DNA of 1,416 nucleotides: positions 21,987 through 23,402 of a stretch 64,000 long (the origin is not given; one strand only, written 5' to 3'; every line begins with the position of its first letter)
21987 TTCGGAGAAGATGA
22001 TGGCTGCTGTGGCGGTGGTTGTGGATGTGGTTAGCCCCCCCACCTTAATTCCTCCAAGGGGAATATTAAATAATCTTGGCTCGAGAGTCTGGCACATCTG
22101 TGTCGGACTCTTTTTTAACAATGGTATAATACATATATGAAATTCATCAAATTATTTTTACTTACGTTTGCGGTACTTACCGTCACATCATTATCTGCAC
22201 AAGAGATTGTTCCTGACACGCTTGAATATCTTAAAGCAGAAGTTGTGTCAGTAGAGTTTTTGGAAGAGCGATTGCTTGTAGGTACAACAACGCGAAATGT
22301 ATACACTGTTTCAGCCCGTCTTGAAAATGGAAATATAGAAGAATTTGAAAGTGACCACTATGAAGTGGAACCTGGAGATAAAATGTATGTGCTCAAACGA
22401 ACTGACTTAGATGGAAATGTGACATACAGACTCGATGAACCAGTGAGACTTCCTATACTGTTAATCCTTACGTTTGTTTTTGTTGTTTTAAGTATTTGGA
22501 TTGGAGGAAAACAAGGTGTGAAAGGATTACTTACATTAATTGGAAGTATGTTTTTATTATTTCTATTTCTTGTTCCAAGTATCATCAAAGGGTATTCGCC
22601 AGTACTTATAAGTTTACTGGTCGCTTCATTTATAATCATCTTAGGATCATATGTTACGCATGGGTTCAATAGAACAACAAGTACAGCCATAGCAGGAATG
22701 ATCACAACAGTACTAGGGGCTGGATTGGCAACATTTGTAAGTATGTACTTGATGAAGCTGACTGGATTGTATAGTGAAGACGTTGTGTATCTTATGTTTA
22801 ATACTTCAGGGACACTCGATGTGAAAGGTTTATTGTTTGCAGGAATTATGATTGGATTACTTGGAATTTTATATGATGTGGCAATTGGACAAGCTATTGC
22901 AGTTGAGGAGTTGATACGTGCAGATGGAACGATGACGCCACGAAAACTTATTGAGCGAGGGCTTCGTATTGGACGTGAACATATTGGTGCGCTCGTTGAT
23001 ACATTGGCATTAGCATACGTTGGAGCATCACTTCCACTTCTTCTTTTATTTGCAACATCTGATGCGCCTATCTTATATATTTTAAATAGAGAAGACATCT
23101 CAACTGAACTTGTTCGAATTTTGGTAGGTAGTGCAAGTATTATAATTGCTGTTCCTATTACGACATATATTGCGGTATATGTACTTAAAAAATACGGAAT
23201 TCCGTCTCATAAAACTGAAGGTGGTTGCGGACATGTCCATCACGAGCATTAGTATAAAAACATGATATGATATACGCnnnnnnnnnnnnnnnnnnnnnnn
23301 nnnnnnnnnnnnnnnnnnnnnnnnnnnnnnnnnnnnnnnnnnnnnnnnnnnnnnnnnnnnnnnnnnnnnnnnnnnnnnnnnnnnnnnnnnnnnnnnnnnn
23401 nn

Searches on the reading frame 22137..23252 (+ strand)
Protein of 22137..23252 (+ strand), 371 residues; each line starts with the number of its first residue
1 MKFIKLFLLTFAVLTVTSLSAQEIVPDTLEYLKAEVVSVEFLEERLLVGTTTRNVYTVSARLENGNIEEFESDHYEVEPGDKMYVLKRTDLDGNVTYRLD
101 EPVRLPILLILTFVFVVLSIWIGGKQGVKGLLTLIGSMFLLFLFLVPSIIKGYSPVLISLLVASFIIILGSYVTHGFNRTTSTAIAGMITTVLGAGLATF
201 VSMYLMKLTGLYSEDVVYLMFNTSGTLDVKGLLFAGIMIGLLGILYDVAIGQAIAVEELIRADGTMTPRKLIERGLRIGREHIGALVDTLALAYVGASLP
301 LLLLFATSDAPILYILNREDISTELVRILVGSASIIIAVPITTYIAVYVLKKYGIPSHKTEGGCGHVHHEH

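Call 7: search_protein_families(library=pfam, proteins=[window:22137-23252:+])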
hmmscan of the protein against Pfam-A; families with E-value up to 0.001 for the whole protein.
window:22137-23252:+ (371 aa): 1 family
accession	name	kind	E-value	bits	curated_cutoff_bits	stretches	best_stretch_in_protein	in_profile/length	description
PF07907.16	YibE_F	-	1.5e-64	218.3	27.2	1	108-347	1-240/241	YibE/F-like protein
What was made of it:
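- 22137..23252 (+): YibE/F-family membrane protein with the Cys/His tail ................. Pfam PF07907, E 1.5e-64 (call 7).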

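Call 9: find_related_loci(query=window:22137-23252:+, collection=genome_contigs, flank=4000)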
Query window:22137-23252:+ (371 aa) in genome_contigs; peptide patterns used: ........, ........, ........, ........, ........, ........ (x = any residue, [..] = any of these).
396 stretches matched a pattern; 135 encode a relative of the query (tblastn E <= 1e-3); the best 80 are kept; 80 distinct loci.
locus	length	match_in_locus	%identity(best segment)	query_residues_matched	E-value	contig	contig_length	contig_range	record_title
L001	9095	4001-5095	75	1-368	0e+0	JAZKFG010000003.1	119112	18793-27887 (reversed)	MAG: Patescibacteria group bacterium isolate DC_HB_02_SPN181219-bin067_1 DCHB02SPN_B067_1_000000000003, whole genome sho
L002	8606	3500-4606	66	5-368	6e-161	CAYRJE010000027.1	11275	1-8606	MAG TPA_asm: uncultured Candidatus Saccharibacteria bacterium isolate SRP285395_co2_367 genome assembly, contig: NODE_89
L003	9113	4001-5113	68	1-368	2e-157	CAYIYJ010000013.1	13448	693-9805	MAG TPA_asm: uncultured Candidatus Saccharibacteria bacterium isolate ERP123247_co1_232 genome assembly, contig: NODE_28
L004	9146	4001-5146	48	3-371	2e-105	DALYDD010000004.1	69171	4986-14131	MAG TPA_asm: Candidatus Paceibacterota bacterium isolate CTOTU14218 NODE_68_length_69171_cov_4.398692, whole genome shot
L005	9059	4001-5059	51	1-347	5e-100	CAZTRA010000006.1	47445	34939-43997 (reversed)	MAG TPA_asm: uncultured Candidatus Saccharibacteria bacterium isolate SRP219642_co4_90 genome assembly, contig: NODE_109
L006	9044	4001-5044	51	27-370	9e-100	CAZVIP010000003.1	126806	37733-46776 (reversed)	MAG TPA_asm: uncultured Candidatus Saccharibacteria bacterium isolate SRP301943_co4_11 genome assembly, contig: NODE_3_l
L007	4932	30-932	53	63-362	9e-96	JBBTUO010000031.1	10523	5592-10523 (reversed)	MAG: Patescibacteria group bacterium isolate H41-bin128_1 H41_bin128_1_000000000031, whole genome shotgun sequence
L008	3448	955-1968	48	21-352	2e-95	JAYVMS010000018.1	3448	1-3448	MAG: bacterium isolate GL61_DN_metabat_65 GL61_DN_metabat_65_17, whole genome shotgun sequence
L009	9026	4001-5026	50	18-352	3e-94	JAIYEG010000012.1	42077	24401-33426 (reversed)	MAG: bacterium isolate H1_MAG_00060 pond_H1_MAG_00060_000000000003, whole genome shotgun sequence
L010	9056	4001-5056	47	22-368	5e-94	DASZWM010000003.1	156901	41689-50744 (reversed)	MAG TPA_asm: Candidatus Paceibacterota bacterium isolate SMAG_U6157 k141_698218, whole genome shotgun sequence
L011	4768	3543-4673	45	8-371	5e-94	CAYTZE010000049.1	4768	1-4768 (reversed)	MAG TPA_asm: uncultured Candidatus Saccharibacteria bacterium isolate SRP173033_co1_7 genome assembly, contig: NODE_5119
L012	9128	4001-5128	45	11-371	2e-93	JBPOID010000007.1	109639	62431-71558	MAG: Candidatus Tayloriibacteriota bacterium isolate MAG_71 c_000000444517, whole genome shotgun sequence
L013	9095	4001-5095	47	2-358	1e-93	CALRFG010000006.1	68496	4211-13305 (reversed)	MAG: Candidatus Nomurabacteria bacterium isolate ZE-17mar17-71 genome assembly, contig: ZE-13mar17-C181, whole genome sh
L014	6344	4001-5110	49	1-368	5e-93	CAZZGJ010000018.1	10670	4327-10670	MAG TPA_asm: uncultured Candidatus Saccharibacteria bacterium isolate SRP285395_co2_353 genome assembly, contig: NODE_96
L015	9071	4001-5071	47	3-353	1e-92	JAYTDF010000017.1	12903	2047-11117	MAG: Candidatus Parcubacteria bacterium isolate GFS_1662 GFS_1662_16, whole genome shotgun sequence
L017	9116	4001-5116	45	11-371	2e-92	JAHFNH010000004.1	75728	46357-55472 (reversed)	MAG: Candidatus Nomurabacteria bacterium isolate nzgw476 NODE_167_length_75729_cov_6.144509, whole genome shotgun sequen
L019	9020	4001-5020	48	21-354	6e-92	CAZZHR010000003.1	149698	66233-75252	MAG TPA_asm: uncultured Candidatus Saccharibacteria bacterium isolate SRP329715_co2_192 genome assembly, contig: NODE_20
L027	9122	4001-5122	50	3-371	4e-90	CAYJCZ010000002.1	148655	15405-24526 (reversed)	MAG TPA_asm: uncultured Candidatus Saccharibacteria bacterium isolate ERP123247_co1_110 genome assembly, contig: NODE_45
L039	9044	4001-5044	47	1-351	4e-88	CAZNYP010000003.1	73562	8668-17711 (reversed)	MAG TPA_asm: uncultured Candidatus Saccharibacteria bacterium isolate SRP219642_co7_62 genome assembly, contig: NODE_435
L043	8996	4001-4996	47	21-346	5e-87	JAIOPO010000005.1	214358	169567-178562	MAG: Candidatus Nomurabacteria bacterium isolate LakeFargette_0920_ALND_MAG_33_28 LacPavin_0920_ALND_scaffold_493788, wh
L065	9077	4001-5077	48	1-352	1e-82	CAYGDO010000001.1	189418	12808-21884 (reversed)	MAG TPA_asm: uncultured Candidatus Saccharibacteria bacterium isolate ERP113451_co1_61 genome assembly, contig: NODE_22_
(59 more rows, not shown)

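Call 21: search_protein_families(library=pfam, proteins=[L001:3181-3993:+, L065:2515-3480:-, L019:1876-2604:-], max_evalue=0.01)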
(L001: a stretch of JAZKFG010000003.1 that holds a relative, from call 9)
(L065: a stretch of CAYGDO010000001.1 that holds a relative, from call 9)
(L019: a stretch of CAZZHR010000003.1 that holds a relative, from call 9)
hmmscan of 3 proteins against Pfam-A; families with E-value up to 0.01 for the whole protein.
L001:3181-3993:+ (270 aa): 8 families
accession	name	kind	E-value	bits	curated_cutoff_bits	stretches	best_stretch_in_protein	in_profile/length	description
PF01656.29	CbiA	-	1e-11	45.3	25.4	1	7-218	6-95/125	CobQ/CobB/MinD/ParA nucleotide binding domain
PF13614.12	AAA_31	-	2.3e-07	31.4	27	1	8-52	10-54/177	AAA domain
PF00142.24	Fer4_NifH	-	3.7e-07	30.3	25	1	2-71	2-72/271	4Fe-4S iron sulfur cluster binding proteins, NifH/frxC family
PF02374.21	ArsA_ATPase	-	1.1e-05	25.2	24.3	1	2-44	3-45/305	Anion-transporting ATPase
PF10609.15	ParA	-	0.00042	20.2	27.1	1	7-37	11-41/246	NUBPL iron-transfer P-loop NTPase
PF01583.26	APS_kinase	-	0.0029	18.1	21.1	1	2-49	4-52/152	Adenylylsulphate kinase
PF03029.23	ATP_bind_1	-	0.0033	17.7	27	0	6-47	2-44/240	Conserved hypothetical ATP binding protein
PF00005.33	ABC_tran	-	0.0057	17.7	25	1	2-43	13-52/137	ABC transporter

L065:2515-3480:- (321 aa): 5 families
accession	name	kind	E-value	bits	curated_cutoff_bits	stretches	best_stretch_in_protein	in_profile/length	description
PF01656.29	CbiA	-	6.2e-13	49.2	25.4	1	7-252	6-124/125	CobQ/CobB/MinD/ParA nucleotide binding domain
PF13614.12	AAA_31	-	4.2e-07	30.5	27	1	7-111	9-78/177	AAA domain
PF02374.21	ArsA_ATPase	-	2.6e-05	24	24.3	1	3-48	4-49/305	Anion-transporting ATPase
PF10609.15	ParA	-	5.4e-05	23.2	27.1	1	6-39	10-43/246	NUBPL iron-transfer P-loop NTPase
PF00448.28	SRP54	-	0.0089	16.1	22.7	0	3-38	4-39/196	SRP54-type protein, GTPase domain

L019:1876-2604:- (242 aa): 5 families
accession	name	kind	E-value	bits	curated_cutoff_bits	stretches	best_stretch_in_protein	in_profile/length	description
PF01656.29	CbiA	-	5.8e-08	33.2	25.4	1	3-210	2-87/125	CobQ/CobB/MinD/ParA nucleotide binding domain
PF13614.12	AAA_31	-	2.7e-05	24.6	27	1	7-52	9-54/177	AAA domain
PF00142.24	Fer4_NifH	-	0.00062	19.8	25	1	2-44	2-44/271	4Fe-4S iron sulfur cluster binding proteins, NifH/frxC family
PF00154.27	RecA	-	0.00083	19.3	27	1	2-55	54-109/262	recA bacterial DNA recombination protein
PF09140.17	MipZ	-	0.0071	16.1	20.7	0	7-135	8-130/262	ATPase MipZ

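Call 22: search_protein_families(library=ncbifam, proteins=[L001:3181-3993:+, window:22137-23252:+], max_evalue=0.01)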
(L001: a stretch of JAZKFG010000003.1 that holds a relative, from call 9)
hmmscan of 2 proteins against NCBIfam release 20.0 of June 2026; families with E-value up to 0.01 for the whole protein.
L001:3181-3993:+ (270 aa): 22 families
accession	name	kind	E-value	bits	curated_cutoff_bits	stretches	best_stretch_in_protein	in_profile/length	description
NF041546.1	ParA_partition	equivalog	3.8e-10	39.6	180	1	8-40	8-40/203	ParA family partition ATPase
TIGR01969.1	minD_arch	subfamily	1.3e-09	37.6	201.75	1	7-41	8-42/251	cell division ATPase MinD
TIGR03371.1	cellulose_yhjQ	equivalog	8.1e-07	28.8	157.85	1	8-49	10-51/246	cellulose biosynthesis protein BcsQ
NF009701.0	PRK13230.1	subfamily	1.4e-06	27.6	350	1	3-61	4-62/291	nitrogenase reductase-like protein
TIGR01968.1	minD_bact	equivalog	3.3e-06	26.6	212.9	1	6-39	8-41/261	septum site-determining protein MinD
NF050088.1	Get3_fold_NosAFP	equivalog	1.8e-05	23.9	325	1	2-51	4-55/364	Get3/ArsA fold putative tail anchor-mediating ATPase NosAFP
TIGR01281.1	DPOR_bchL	equivalog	7.9e-05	22.2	345.15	1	1-47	1-47/268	ferredoxin:protochlorophyllide reductase (ATP-dependent) iron-sulfur ATP-binding protein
TIGR02016.1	BchX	equivalog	0.0003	20.1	331.2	1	2-46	2-46/296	chlorophyllide a reductase iron protein subunit X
TIGR01287.1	nifH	equivalog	0.00037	19.9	394.35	1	3-54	3-54/275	nitrogenase iron protein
NF002059.0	PRK00889.1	subfamily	0.0011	18.6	244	1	2-49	7-55/177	adenylyl-sulfate kinase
TIGR00455.1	apsK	equivalog_domain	0.0013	18.4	138.7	1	2-49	20-68/184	adenylyl-sulfate kinase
NF010443.0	PRK13869.1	subfamily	0.0015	17.4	446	1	8-51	130-173/405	plasmid-partitioning protein RepA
TIGR00345.1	GET3_arsA_TRC40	subfamily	0.0017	17.9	135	1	6-43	3-40/299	TRC40/GET3/ArsA family transport-energizing ATPase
TIGR04291.1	arsen_driv_ArsA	equivalog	0.0019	17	650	1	5-48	325-368/565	arsenical pump-driving ATPase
NF047398.1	AAA_KGGVGR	domain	0.0021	18.4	90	0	8-37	11-40/190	KGGVGR-motif variant AAA ATPase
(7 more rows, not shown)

window:22137-23252:+ (371 aa): 0 families

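Call 32: find_homologous_proteins(query=window:22137-23252:+, max_evalue=1e-60)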
Query window:22137-23252:+ (371 aa): 1706 proteins with E <= 1e-60 among 8000 candidates; the best 120 are listed.
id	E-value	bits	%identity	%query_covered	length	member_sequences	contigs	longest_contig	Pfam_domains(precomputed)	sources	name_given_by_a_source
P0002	9.7e-229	776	99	100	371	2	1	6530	PF07907.18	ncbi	-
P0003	1.2e-199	681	86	100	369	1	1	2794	PF07907.18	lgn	-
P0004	7.2e-194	662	85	99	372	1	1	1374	PF07907.18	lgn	-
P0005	2.4e-177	607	76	99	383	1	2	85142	PF07907.18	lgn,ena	-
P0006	7.3e-177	606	77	96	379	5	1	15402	PF07907.18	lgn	-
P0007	2.1e-176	604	75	99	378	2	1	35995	PF07907.18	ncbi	-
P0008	4.1e-176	603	76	98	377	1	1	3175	PF07907.18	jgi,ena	-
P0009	1.1e-174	599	75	99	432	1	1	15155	PF07907.18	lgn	-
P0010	1.5e-174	598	75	99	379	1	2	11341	PF07907.18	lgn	-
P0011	7.3e-174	596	75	99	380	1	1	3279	PF07907.18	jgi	jgi:uncharacterized membrane protein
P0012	5.9e-173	593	75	99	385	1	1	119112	PF07907.18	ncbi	ncbi:MAG: YibE/F family protein [Patescibacteria group bacterium]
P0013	3.5e-171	587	76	98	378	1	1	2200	PF07907.18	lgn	-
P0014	9.9e-171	586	74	99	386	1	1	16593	PF07907.18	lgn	-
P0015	7.8e-169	579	72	100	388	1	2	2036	PF07907.18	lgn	-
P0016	2.9e-156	538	69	97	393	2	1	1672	PF07907.18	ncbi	-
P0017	3.2e-156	538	68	99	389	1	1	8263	PF07907.18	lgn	-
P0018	1.0e-155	536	67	99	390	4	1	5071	PF07907.18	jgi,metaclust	metaclust:\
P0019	3.0e-155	535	71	94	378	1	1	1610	PF07907.18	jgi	jgi:uncharacterized membrane protein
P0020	3.1e-154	531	68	97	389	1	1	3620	PF07907.18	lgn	-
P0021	5.7e-154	530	68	99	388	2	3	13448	PF07907.18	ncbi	-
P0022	6.8e-154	530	68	95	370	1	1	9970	PF07907.18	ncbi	-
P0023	9.3e-154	530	66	99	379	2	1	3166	PF07907.18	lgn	-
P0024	1.2e-153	529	66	100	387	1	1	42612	PF07907.18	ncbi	-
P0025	9.0e-151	520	69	95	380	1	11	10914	PF07907.18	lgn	-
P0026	9.8e-151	520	66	98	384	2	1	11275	PF07907.18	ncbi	-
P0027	8.7e-148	510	69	90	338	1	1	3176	PF07907.18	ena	-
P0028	2.5e-134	466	83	67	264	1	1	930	PF07907.18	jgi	jgi:uncharacterized membrane protein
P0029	4.5e-119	416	94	57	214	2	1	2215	PF07907.18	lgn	-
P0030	2.9e-106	374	50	99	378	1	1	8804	PF07907.18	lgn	-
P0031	2.9e-101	357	65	68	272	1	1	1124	PF07907.18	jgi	jgi:uncharacterized membrane protein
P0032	1.6e-99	351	49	94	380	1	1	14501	PF07907.18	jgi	jgi:uncharacterized membrane protein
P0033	5.0e-99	350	50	91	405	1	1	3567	PF07907.18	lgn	-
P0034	6.4e-98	346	48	99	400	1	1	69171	PF07907.18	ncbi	-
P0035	3.3e-97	344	50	91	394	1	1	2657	PF07907.18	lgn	-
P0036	3.6e-97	344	51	99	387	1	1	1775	PF07907.18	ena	-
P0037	1.9e-96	341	46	98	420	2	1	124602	PF07907.18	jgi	jgi:uncharacterized membrane protein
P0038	4.8e-96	340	51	98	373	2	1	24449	PF07907.18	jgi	-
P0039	4.8e-96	340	51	96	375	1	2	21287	PF07907.18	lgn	-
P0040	5.2e-96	340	48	94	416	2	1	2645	PF07907.18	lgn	-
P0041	5.4e-96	340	49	94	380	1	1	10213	PF07907.18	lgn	-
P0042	1.1e-95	339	48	98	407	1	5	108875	PF07907.18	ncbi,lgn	ncbi:MAG TPA: YibE/F family protein [Candidatus Paceibacterota bacterium]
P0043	1.3e-95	339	50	99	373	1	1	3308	PF07907.18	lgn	-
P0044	1.9e-95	338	49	95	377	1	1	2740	PF07907.18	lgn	-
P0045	2.9e-95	337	49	91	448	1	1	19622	PF07907.18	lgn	-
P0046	6.2e-95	336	48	100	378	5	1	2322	PF07907.18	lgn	-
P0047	6.6e-95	336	52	89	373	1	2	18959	PF07907.18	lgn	-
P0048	8.1e-95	336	49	92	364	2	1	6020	PF07907.18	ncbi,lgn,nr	ncbi:MAG TPA: YibE/F family protein [Candidatus Paceibacterota bacterium]|nr:YibE/F family protein [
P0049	3.0e-94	334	49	94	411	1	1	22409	PF07907.18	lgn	-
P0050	4.0e-94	334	51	91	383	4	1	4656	PF07907.18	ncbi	-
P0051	4.3e-94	334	48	94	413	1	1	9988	PF07907.18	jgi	jgi:uncharacterized membrane protein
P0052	5.1e-94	333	51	95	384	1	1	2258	PF07907.18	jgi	-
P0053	1.3e-93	332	51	93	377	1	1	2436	PF07907.18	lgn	-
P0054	2.2e-93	331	49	97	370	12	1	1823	PF07907.18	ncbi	-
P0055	2.7e-93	331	49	95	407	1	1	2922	PF07907.18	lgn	-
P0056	2.7e-93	331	50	94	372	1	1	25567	PF07907.18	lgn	-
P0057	3.0e-93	331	49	99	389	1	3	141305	PF07907.18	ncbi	-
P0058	3.0e-93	331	48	98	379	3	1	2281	PF07907.18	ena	-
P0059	4.3e-93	330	51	94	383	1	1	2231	PF07907.18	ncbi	-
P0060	6.3e-93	330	47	99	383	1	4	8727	PF07907.18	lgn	-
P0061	9.3e-93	329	51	89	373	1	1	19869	PF07907.18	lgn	-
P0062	1.1e-92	329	48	94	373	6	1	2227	PF07907.18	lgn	-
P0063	1.1e-92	329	49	95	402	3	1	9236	PF07907.18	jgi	-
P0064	1.1e-92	329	48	89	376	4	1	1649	PF07907.18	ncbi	-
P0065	1.2e-92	329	48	94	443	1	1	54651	PF07907.18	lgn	-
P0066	1.2e-92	329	50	92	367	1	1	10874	PF07907.18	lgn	-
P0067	1.4e-92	329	47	99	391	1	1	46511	PF07907.18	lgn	-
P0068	1.5e-92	328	52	89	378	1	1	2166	PF07907.18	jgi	-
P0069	1.9e-92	328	50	94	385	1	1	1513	PF07907.18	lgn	-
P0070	1.9e-92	328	47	99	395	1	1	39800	PF07907.18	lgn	-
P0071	2.2e-92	328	50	92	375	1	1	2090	PF07907.18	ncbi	-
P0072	2.3e-92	328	48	99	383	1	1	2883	PF07907.18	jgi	jgi:uncharacterized membrane protein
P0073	2.4e-92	328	47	92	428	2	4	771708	PF07907.18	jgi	jgi:uncharacterized membrane protein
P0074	3.3e-92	327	50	90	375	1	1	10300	PF07907.18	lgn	-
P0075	4.4e-92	327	48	95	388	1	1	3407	PF07907.18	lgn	-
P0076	4.5e-92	327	49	95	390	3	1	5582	PF07907.18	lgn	-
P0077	5.3e-92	327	50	95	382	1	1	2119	PF07907.18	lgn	-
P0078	5.8e-92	327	49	95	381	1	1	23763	PF07907.18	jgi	jgi:uncharacterized membrane protein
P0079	7.5e-92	326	50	99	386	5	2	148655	PF07907.18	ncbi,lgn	-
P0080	7.8e-92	326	51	95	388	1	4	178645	PF07907.18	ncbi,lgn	-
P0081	8.4e-92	326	48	92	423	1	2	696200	PF07907.18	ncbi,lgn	-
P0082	1.0e-91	326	47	92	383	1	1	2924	PF07907.18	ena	-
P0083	1.1e-91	326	49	91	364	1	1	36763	PF07907.18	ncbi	-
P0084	1.1e-91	326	47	99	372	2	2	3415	PF07907.18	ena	-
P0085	1.2e-91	326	47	100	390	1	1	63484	PF07907.18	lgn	-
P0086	1.9e-91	325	50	94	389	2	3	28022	PF07907.18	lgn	-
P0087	2.0e-91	325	47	98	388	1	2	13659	PF07907.18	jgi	jgi:uncharacterized membrane protein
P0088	2.3e-91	325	48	99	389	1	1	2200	PF07907.18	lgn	-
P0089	2.8e-91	324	49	97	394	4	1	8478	PF07907.18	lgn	-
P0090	3.2e-91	324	51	90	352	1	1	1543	PF07907.18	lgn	-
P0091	3.7e-91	324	48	94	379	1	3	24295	PF07907.18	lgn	-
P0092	4.2e-91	324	47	100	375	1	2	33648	PF07907.18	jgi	-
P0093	4.4e-91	324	47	100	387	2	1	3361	PF07907.18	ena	-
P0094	4.6e-91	324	50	95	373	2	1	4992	PF07907.18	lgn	-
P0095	5.0e-91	323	46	99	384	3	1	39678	PF07907.18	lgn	-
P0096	5.7e-91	323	52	88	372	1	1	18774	PF07907.18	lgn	-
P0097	5.7e-91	323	48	87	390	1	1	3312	PF07907.18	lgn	-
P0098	6.1e-91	323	48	96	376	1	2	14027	PF07907.18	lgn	-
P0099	6.1e-91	323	47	94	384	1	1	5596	PF07907.18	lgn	-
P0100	6.6e-91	323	50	89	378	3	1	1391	PF07907.18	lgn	-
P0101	7.8e-91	323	48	95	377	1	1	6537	PF07907.18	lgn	-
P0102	7.9e-91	323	49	95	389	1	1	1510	PF07907.18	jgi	jgi:uncharacterized membrane protein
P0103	8.2e-91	323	49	96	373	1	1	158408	PF07907.18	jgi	-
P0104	8.3e-91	323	49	91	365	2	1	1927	PF07907.18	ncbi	-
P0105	9.2e-91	323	48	90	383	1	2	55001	PF07907.18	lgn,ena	-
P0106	1.0e-90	322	47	95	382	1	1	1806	PF07907.18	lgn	-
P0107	1.0e-90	322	48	98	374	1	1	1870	PF07907.18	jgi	jgi:uncharacterized membrane protein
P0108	1.1e-90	322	50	93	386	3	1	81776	PF07907.18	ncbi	-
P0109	1.1e-90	322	49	100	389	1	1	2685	PF07907.18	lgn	-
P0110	1.1e-90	322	49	92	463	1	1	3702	PF07907.18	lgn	-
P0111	1.2e-90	322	49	99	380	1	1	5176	PF07907.18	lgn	-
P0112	1.4e-90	322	50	95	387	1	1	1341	PF07907.18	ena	-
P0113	1.5e-90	322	48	93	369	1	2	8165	PF07907.18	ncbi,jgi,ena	-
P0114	1.7e-90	322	47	98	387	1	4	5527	PF07907.18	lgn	-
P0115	1.8e-90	322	48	99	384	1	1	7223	PF07907.18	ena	-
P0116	1.8e-90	322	45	100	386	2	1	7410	PF07907.18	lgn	-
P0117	1.9e-90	322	47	97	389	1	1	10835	PF07907.18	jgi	jgi:uncharacterized membrane protein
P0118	1.9e-90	322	50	89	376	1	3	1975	PF07907.18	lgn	-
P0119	1.9e-90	322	49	95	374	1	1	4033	PF07907.18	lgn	-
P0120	2.1e-90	321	49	95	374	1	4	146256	PF07907.18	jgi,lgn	jgi:uncharacterized membrane protein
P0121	2.4e-90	321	47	95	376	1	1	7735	PF07907.18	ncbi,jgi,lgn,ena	jgi:uncharacterized membrane protein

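Call 33: find_encoding_contigs(protein=P0003, flank=3000, max_places=2)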
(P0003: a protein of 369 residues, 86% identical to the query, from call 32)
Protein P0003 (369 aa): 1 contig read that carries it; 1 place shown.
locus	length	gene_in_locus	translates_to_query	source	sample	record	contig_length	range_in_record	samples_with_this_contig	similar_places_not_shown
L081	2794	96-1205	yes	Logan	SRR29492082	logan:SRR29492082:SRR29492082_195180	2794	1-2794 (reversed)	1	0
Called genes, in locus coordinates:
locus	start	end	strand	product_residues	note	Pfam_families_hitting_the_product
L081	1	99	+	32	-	?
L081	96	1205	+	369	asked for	PF07907:YibE_F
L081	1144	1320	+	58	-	-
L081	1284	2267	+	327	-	PF02195:ParB_N, PF17762:HTH_ParB, PF23552:ParB_C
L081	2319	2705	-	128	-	-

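Call 34: find_encoding_contigs(protein=P0029, flank=3000, max_places=2)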
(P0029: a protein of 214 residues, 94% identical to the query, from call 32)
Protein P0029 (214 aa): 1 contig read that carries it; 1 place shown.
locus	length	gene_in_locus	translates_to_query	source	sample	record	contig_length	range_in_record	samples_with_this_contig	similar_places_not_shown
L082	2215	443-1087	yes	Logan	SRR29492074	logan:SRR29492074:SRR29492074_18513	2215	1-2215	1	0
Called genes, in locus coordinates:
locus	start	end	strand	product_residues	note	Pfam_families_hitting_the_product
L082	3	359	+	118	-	?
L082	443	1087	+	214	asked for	PF07907:YibE_F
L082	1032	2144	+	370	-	PF02195:ParB_N, PF17762:HTH_ParB, PF23552:ParB_C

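Call 35: find_encoding_contigs(protein=P0002, flank=3000, max_places=2)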
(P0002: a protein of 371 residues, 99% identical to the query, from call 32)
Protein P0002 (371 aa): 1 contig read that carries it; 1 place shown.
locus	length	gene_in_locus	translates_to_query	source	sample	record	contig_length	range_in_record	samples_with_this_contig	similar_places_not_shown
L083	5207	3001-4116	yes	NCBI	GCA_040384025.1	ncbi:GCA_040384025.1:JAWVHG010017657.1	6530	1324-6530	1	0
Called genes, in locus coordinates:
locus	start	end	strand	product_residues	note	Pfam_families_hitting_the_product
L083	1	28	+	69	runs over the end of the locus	-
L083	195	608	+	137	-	-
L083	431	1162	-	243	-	PF13462:Thioredoxin_4, PF01323:DSBA (weak)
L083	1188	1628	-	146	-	PF02600:DsbB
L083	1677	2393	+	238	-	PF02535:Zip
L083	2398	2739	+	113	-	PF01475:FUR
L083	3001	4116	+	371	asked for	PF07907:YibE_F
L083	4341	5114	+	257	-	-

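Call 39: find_encoding_contigs(protein=P0005, flank=3000, max_places=1)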
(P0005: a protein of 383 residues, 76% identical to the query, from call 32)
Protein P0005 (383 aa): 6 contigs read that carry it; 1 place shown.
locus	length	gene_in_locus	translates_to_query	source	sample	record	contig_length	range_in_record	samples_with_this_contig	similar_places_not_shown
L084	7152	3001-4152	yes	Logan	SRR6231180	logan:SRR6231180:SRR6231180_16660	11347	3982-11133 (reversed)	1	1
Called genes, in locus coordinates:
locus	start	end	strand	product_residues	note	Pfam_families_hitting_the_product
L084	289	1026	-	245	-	PF13462:Thioredoxin_4, PF01323:DSBA (weak)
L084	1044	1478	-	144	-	PF02600:DsbB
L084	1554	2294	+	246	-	PF02535:Zip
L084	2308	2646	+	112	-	PF01475:FUR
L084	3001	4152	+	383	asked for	PF07907:YibE_F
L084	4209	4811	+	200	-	PF01936:NYN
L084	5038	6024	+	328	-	PF02195:ParB_N, PF17762:HTH_ParB, PF23552:ParB_C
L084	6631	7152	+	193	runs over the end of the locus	PF00334:NDK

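Call 40: find_encoding_contigs(protein=P0006, flank=3000, max_places=1)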
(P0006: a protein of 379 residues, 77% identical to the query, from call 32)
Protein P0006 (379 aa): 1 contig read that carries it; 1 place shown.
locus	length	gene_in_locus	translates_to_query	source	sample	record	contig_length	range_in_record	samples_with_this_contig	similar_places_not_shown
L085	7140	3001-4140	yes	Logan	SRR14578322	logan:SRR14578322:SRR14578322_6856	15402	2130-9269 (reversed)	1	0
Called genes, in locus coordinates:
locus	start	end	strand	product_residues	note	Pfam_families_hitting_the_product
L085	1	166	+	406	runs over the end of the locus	PF01726:LexA_DNA_bind, PF00145:DNA_methylase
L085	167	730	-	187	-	PF09504:RE_Bsp6I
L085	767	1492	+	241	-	PF02535:Zip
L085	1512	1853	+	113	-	PF01475:FUR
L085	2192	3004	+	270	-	PF01656:CbiA, PF13614:AAA_31 (faint)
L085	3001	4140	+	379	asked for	PF07907:YibE_F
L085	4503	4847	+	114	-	PF02452:PemK_toxin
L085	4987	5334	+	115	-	PF03819:MazG (faint), PF12643:MazG-like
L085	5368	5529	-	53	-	-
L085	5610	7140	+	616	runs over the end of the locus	PF04851:ResIII (faint), PF09848:SLFN-g3_helicase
